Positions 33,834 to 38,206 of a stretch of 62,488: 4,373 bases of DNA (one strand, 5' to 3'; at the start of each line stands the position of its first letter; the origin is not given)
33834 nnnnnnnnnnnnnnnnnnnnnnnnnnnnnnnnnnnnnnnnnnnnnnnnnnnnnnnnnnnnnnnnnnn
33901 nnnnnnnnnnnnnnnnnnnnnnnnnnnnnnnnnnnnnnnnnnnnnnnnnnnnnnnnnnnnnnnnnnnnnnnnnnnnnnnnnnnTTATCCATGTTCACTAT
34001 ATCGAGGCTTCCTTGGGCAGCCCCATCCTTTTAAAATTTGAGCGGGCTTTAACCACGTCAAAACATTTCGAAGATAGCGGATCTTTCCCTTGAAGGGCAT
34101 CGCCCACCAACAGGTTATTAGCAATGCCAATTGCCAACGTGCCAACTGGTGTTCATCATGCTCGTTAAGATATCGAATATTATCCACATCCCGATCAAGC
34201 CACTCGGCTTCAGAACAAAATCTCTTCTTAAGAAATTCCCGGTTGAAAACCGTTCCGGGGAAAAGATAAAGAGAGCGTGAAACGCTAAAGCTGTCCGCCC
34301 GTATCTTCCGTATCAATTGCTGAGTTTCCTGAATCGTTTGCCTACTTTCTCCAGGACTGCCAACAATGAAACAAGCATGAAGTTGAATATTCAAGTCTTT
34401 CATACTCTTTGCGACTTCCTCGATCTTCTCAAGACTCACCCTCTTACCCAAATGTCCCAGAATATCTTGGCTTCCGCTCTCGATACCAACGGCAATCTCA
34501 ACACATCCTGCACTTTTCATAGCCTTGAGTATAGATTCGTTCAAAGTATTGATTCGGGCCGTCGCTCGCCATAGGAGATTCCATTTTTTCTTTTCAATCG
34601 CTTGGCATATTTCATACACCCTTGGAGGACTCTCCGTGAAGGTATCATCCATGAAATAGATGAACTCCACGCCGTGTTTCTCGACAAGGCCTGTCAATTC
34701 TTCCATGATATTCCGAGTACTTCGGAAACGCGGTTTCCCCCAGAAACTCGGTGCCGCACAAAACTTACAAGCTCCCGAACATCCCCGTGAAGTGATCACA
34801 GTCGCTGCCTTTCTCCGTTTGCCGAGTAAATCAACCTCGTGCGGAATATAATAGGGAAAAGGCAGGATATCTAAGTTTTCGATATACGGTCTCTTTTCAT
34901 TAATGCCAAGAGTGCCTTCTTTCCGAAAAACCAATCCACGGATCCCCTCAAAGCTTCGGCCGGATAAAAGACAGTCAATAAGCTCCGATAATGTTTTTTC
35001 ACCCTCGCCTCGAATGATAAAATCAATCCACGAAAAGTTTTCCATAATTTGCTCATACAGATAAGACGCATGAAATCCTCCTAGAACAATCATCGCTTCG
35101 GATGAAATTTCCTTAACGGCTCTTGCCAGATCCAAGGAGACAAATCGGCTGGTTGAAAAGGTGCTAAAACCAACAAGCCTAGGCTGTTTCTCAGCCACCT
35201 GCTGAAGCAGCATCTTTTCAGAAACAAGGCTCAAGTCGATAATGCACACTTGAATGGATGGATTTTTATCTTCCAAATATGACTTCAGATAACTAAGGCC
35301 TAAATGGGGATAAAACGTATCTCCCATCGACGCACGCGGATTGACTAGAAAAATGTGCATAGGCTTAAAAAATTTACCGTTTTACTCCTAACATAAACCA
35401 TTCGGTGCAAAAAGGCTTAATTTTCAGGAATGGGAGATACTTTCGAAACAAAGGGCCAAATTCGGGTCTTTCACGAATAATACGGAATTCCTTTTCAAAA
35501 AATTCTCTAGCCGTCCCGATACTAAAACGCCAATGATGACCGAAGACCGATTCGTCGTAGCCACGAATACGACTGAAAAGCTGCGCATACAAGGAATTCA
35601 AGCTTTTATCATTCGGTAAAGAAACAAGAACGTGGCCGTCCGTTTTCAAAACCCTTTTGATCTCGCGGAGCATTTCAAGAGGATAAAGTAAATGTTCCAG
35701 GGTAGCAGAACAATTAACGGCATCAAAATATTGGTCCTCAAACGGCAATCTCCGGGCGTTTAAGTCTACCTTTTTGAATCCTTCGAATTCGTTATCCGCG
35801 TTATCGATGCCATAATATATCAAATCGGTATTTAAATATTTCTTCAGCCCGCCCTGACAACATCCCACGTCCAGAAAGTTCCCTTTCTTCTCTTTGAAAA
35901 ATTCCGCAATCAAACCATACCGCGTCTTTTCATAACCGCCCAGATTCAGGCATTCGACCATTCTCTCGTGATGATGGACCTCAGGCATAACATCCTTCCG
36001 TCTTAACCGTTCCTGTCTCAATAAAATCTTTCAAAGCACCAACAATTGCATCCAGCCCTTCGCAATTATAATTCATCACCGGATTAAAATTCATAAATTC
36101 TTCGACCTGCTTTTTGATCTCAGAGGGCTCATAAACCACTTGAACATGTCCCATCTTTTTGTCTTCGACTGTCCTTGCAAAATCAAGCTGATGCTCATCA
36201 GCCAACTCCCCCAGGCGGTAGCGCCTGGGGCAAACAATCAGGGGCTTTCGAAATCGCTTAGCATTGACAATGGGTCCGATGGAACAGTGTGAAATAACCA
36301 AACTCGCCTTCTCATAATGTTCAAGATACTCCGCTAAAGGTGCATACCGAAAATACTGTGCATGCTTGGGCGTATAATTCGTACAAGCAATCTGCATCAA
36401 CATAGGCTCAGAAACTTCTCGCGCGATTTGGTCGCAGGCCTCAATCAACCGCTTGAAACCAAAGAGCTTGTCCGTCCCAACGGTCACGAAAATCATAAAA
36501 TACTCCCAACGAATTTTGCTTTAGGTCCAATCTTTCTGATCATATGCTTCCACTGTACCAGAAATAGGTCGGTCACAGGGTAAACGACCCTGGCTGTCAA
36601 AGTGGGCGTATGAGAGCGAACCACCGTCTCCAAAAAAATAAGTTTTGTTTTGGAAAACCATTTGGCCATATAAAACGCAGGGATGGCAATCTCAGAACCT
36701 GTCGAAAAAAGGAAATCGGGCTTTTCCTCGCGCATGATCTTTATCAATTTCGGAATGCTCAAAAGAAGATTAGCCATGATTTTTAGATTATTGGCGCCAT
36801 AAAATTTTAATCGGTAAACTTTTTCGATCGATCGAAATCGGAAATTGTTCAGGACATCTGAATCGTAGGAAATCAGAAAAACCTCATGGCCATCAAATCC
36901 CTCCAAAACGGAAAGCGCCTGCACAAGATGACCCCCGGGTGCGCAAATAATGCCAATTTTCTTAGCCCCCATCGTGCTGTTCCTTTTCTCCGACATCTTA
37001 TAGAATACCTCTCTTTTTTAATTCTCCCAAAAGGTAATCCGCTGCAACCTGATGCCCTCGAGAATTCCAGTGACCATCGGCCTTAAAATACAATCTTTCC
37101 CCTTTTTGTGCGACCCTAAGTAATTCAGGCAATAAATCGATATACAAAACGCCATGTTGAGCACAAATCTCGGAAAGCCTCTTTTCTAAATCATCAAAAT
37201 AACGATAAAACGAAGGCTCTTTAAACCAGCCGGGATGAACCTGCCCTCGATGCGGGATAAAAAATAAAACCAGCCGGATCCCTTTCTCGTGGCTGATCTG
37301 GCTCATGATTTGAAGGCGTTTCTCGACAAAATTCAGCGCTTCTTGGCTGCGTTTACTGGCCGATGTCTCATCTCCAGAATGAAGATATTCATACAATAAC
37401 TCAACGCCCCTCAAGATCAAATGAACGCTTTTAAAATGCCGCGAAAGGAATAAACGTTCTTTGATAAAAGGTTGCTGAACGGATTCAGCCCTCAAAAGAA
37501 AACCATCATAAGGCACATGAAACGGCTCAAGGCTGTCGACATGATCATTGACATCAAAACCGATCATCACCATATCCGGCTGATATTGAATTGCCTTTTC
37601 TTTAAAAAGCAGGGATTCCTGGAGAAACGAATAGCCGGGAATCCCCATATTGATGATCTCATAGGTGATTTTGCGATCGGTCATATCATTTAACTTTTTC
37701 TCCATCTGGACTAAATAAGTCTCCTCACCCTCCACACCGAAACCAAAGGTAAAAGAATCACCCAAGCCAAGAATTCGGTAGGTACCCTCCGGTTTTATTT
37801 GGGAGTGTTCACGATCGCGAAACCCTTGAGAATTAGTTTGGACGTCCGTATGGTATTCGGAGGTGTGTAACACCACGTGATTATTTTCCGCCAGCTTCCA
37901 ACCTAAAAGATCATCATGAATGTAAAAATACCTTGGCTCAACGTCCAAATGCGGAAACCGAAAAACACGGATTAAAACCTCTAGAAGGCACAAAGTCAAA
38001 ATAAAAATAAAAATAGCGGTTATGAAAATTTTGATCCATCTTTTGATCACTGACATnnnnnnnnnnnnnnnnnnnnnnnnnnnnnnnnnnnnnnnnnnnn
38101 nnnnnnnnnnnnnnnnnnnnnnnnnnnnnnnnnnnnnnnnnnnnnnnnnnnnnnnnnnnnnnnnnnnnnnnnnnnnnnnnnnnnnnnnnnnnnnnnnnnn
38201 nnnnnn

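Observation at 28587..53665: Envelope-glycan supercluster of about 25 kb, built from duplicated modules, with no recognisable Wzx/Wzz/initiating transferase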

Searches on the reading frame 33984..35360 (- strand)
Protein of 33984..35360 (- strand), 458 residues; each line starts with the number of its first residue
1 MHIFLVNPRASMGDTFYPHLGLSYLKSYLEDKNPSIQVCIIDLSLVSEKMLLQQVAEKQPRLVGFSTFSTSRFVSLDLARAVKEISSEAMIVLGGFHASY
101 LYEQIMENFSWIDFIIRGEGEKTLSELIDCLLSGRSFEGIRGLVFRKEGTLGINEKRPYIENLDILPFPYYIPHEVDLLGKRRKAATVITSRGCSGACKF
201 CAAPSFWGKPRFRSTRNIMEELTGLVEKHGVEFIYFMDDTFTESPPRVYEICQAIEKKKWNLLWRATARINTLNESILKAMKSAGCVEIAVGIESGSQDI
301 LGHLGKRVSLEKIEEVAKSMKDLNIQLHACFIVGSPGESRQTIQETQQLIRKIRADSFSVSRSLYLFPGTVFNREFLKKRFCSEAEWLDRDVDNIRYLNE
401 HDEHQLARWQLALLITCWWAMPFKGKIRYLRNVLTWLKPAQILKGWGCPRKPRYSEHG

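Call 3: search_protein_families(library=pfam, proteins=[window:33984-35360:-], max_evalue=0.01)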
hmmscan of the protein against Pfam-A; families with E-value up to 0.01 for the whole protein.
window:33984-35360:- (458 aa): 2 families
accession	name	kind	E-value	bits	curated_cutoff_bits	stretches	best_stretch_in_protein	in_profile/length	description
PF04055.27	Radical_SAM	-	3.5e-24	86.3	29.5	1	188-349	1-165/166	Radical SAM superfamily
PF02310.24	B12-binding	-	8.3e-18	64.8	32.1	1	17-127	12-120/121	B12 binding domain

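Call 12: search_protein_families(library=ncbifam, proteins=[window:33984-35360:-], max_evalue=0.001)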
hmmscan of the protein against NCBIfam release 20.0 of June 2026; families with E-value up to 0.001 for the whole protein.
window:33984-35360:- (458 aa): 33 families (the best 25 are shown)
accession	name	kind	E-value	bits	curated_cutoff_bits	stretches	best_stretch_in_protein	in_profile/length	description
NF050148.1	rSAM_ApyD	equivalog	2.1e-55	188.3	750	1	53-352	64-365/645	RiPP biosynthesis radical SAM protein ApyD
TIGR03471.1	HpnJ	equivalog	2.1e-49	168.7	577.6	1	73-382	82-393/472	hopanoid biosynthesis associated radical SAM protein HpnJ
TIGR04479.1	bcpD_PhpK_rSAM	subfamily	3.8e-49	167.4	600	1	19-361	72-417/504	PhpK family radical SAM P-methyltransferase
TIGR02026.1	BchE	equivalog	2.9e-46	158.4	481.35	1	17-357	20-369/497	magnesium-protoporphyrin IX monomethyl ester anaerobic oxidative cyclase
NF038361.1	rSAM_Sden_1168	equivalog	2.2e-42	145.4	575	1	37-361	119-459/560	Sden_1168 family B12-binding radical SAM P-methyltransferase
TIGR04072.2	rSAM_ladder_B12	equivalog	4.1e-37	127.8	360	1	20-382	19-378/443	lipid biosynthesis B12-binding/radical SAM protein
TIGR03975.1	rSAM_ocin_1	subfamily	7e-37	127.2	281.85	1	51-353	120-430/606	RiPP maturation radical SAM C-methyltransferase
TIGR04014.1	B12_SAM_MJ_0865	equivalog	1.8e-33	116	360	1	51-363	30-346/434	methyl-coenzyme M reductase glutamine C-methyltransferase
TIGR04385.1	B12_rSAM_cofa1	equivalog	8.4e-29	101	450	1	21-353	22-364/438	B12 lower ligand biosynthesis radical SAM protein BzaD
TIGR04013.1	B12_SAM_MJ_1487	hypoth_equivalog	2.5e-27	95.7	251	1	46-372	29-353/382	TIGR04013 family B12-binding domain/radical SAM domain-containing protein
TIGR04367.1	HpnR_B12_rSAM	equivalog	3.6e-27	95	650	1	1-346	1-345/490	hopanoid C-3 methylase HpnR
NF033712.0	B12_rSAM_KedN5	subfamily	6.5e-26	90.7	700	1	24-343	22-360/624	KedN5 family methylcobalamin-dependent radical SAM C-methyltransferase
TIGR04190.1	B12_SAM_Ta0216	equivalog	1.4e-23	83.4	500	1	21-367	39-408/554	TIGR04190 family B12-binding domain/radical SAM domain protein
NF040546.1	rSAM_CUAEP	equivalog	5.1e-23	81.5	500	1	35-351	27-339/468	CUAEP/CCAEP-tail radical SAM (seleno)protein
NF040542.1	rSAM_RCCLKC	equivalog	3.1e-22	79.3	450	1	74-352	64-349/423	arsinothricin biosynthesis radical SAM protein ArsL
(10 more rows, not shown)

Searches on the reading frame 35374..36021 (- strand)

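Call 3: search_protein_families(library=pfam, proteins=[window:35374-36021:-], max_evalue=0.01)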
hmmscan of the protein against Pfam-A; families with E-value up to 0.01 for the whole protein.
window:35374-36021:- (215 aa): 7 families
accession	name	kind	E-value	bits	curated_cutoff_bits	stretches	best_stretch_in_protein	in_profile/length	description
PF08241.18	Methyltransf_11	-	2e-15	57.7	21.2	1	50-132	1-94/95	Methyltransferase domain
PF13489.12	Methyltransf_23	-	3.1e-12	47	27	1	37-175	12-154/164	Methyltransferase domain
PF13847.12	Methyltransf_31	-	1.3e-09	38.3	27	1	45-140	3-114/145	Methyltransferase domain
PF13649.12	Methyltransf_25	-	3.5e-08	34.5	27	1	50-129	2-97/97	Methyltransferase domain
PF08242.18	Methyltransf_12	-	2.4e-07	31.8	30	1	50-131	1-98/98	Methyltransferase domain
PF01209.24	Ubie_methyltran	-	1.8e-05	24.6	20.1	1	84-141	99-158/233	ubiE/COQ5 methyltransferase family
PF07021.18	MetW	-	0.0002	21.5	21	1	38-137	7-111/193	Methionine biosynthesis protein MetW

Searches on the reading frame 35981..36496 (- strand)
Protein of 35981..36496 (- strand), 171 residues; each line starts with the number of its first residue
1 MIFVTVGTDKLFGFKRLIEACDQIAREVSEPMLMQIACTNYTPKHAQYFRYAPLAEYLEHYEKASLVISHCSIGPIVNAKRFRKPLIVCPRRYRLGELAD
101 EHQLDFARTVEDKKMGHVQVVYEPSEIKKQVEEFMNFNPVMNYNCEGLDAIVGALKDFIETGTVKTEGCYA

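Call 3: search_protein_families(library=pfam, proteins=[window:35981-36496:-], max_evalue=0.01)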
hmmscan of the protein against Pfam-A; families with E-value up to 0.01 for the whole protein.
window:35981-36496:- (171 aa): 1 family
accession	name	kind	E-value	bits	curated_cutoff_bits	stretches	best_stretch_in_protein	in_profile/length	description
PF04101.22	Glyco_tran_28_C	-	4.3e-11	43.6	22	1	1-138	1-144/166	Glycosyltransferase family 28 C-terminal domain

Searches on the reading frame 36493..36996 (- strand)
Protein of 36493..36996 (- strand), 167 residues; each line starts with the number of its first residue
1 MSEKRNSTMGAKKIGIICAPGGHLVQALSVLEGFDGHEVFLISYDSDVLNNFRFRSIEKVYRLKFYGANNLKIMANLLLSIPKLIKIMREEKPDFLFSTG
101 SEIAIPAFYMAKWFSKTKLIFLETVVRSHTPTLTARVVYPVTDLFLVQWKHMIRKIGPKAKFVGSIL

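Call 3: search_protein_families(library=pfam, proteins=[window:36493-36996:-], max_evalue=0.01)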
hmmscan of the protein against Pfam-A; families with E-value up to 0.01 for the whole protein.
window:36493-36996:- (167 aa): 2 families
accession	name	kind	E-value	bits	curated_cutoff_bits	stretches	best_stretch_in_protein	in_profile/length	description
PF08660.17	Alg14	-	3e-11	44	27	1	58-165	59-170/171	Oligosaccharide biosynthesis protein Alg14 like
PF13439.12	Glyco_transf_4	-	0.0056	17.2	28.5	1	35-120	18-100/170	Glycosyltransferase Family 4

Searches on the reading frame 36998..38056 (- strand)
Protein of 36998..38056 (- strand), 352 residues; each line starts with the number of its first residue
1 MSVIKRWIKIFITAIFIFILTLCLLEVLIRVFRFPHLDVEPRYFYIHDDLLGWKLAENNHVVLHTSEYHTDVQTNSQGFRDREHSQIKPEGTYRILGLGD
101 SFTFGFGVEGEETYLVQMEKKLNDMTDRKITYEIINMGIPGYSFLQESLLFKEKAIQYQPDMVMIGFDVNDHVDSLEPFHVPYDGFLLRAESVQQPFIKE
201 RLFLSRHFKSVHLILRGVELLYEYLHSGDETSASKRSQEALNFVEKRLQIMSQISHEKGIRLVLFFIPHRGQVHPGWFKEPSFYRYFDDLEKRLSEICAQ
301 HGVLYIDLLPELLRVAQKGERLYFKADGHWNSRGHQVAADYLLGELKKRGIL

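Call 3: search_protein_families(library=pfam, proteins=[window:36998-38056:-], max_evalue=0.01)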
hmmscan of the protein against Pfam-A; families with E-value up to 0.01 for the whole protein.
window:36998-38056:- (352 aa): 3 families
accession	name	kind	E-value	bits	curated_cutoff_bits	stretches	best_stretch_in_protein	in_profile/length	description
PF16822.11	ALGX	-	9.3e-14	52.2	26.5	1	228-348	12-132/268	SGNH hydrolase-like domain, acetyltransferase AlgX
PF13472.12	Lipase_GDSL_2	-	9.7e-14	52.7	32.9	1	98-337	2-178/178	GDSL-like Lipase/Acylhydrolase family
PF00657.28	Lipase_GDSL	-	0.00048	20.8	23.6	1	95-175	1-92/208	GDSL-like Lipase/Acylhydrolase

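Call 13: search_protein_families(library=ncbifam, proteins=[window:36998-38056:-], max_evalue=0.001)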
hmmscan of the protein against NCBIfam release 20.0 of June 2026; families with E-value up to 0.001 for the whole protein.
window:36998-38056:- (352 aa): 2 families
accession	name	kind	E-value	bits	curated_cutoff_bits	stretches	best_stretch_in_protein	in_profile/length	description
NF047474.1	GDSL_LA_2486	hypoth_equivalog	2.2e-16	60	300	1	15-343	4-322/326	LA_2486 family SGNH/GDSL-type esterase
NF047475.1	GDSL_LA_2490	hypoth_equivalog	2.4e-09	37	325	1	14-143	3-129/431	LA_2490 family SGNH/GDSL-type esterase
